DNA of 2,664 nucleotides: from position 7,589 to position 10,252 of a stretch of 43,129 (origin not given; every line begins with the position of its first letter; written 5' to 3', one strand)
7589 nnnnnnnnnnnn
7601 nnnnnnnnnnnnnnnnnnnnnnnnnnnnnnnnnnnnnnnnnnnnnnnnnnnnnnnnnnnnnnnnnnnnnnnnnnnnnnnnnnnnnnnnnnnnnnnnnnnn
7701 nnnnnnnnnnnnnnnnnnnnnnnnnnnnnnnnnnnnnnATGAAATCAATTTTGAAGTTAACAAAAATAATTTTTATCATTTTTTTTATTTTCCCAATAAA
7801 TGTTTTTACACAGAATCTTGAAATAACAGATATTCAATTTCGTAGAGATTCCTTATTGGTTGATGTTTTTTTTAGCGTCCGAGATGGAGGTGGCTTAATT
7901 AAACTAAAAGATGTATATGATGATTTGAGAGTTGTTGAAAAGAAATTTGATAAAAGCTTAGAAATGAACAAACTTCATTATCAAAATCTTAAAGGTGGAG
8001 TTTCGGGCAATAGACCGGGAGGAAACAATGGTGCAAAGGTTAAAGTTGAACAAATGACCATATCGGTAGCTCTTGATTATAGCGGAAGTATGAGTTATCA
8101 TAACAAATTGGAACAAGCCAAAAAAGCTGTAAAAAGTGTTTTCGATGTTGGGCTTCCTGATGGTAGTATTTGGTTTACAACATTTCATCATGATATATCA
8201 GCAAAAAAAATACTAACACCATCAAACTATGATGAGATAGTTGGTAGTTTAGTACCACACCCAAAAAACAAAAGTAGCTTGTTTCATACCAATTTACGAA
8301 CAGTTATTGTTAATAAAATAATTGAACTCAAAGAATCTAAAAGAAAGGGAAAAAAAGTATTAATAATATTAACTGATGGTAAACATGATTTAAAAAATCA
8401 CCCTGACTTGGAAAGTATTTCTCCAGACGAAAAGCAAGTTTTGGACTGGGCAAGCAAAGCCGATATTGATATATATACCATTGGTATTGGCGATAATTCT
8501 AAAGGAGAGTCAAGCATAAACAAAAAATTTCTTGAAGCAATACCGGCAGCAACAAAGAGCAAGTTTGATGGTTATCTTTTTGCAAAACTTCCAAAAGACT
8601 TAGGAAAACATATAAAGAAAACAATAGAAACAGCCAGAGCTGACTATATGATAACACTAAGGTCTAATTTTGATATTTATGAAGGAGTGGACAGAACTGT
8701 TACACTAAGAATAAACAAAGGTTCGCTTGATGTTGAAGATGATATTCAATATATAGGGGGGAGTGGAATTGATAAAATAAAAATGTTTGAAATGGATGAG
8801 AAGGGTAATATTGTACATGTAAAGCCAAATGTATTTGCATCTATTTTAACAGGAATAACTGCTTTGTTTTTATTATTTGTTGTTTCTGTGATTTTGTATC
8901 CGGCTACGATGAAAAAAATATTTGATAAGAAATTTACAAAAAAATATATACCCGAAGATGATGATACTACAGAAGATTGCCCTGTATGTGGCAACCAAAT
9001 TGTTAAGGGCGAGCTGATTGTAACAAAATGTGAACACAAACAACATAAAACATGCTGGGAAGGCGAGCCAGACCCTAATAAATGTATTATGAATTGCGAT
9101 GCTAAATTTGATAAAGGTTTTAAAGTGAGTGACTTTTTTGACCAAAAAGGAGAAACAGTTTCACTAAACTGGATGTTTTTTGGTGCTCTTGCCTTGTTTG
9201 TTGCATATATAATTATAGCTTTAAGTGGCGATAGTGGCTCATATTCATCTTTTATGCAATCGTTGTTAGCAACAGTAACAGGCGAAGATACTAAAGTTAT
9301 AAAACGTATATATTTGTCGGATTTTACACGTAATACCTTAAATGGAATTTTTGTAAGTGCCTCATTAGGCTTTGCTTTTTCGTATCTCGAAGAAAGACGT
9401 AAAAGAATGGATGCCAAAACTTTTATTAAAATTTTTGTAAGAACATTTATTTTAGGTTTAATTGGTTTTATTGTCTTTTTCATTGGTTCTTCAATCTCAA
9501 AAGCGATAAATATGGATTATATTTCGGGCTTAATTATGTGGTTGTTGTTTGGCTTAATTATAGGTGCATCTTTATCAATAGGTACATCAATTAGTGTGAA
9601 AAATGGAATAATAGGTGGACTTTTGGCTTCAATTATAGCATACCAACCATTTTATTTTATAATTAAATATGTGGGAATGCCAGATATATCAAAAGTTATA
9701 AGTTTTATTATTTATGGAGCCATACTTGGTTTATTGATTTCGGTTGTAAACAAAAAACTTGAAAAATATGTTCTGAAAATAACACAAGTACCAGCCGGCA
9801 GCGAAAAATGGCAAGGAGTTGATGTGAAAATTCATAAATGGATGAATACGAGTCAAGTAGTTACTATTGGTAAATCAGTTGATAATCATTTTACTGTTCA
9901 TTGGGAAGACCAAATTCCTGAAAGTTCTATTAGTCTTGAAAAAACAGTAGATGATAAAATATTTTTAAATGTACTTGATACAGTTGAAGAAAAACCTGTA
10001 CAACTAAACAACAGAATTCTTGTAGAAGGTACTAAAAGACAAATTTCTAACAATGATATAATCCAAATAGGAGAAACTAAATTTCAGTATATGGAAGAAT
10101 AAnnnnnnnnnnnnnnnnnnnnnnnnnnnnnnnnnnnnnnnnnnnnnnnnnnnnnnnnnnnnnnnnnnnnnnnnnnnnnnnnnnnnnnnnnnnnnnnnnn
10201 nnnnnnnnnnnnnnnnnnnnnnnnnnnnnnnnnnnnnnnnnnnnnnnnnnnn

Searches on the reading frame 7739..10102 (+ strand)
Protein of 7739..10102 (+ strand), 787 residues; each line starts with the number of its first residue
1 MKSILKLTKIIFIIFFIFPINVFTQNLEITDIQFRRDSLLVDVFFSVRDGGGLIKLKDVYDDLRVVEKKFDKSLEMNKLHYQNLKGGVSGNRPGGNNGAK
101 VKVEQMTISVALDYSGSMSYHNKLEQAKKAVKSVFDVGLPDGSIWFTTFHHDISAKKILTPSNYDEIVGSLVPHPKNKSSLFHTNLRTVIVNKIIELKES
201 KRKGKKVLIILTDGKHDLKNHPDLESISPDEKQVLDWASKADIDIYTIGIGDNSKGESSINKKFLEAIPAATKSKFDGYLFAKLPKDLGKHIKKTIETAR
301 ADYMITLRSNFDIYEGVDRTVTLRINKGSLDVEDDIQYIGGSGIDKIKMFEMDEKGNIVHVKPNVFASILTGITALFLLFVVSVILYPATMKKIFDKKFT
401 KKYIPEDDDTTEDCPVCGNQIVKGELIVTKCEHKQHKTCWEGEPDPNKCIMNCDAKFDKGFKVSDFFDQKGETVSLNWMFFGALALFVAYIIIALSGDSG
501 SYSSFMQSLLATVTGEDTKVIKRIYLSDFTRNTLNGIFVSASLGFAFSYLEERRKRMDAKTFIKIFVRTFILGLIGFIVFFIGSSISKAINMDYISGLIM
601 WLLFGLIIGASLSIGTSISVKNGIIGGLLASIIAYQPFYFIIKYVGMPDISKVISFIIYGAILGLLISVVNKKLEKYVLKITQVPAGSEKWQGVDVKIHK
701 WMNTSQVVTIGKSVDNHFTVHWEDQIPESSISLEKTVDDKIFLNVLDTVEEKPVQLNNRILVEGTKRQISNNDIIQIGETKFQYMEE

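Call 8: search_protein_families(library=pfam, proteins=[window:7739-10102:+], max_evalue=0.01)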
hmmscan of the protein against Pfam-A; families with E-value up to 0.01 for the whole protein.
window:7739-10102:+ (787 aa): 2 families
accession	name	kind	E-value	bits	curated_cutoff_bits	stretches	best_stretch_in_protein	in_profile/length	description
PF00092.34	VWA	-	1.2e-06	29.3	23.8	1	110-257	4-140/174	von Willebrand factor type A domain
PF14446.12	Prok-RING_1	-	0.0029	17.9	29.1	1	409-452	2-44/54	Prokaryotic RING finger family 1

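Call 22: search_protein_families(library=padloc, proteins=[window:7739-10102:+], max_evalue=0.001)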
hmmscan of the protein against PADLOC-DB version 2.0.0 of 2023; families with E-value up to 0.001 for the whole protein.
window:7739-10102:+ (787 aa): 0 families

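Call 94: search_protein_families(library=ncbifam, proteins=[window:7739-10102:+], max_evalue=0.01)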
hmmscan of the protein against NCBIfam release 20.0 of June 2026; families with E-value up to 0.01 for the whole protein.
window:7739-10102:+ (787 aa): 1 family
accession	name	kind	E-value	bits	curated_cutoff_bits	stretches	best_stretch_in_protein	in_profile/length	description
TIGR03436.1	acidobact_VWFA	subfamily_domain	0.0034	16.9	81.25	1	191-263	166-233/324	VWA domain-containing protein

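Call 98: find_related_loci(query=window:7739-10102:+, collection=metagenome_contigs, flank=10000)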
Query window:7739-10102:+ (787 aa) in metagenome_contigs; peptide patterns used: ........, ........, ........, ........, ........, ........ (x = any residue, [..] = any of these).
15 stretches matched a pattern, but none encodes a relative of the query by tblastn (E <= 1e-3).
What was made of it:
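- Tried and rejected: With the vWA-RING protein on metagenomes it gave none (call 98).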
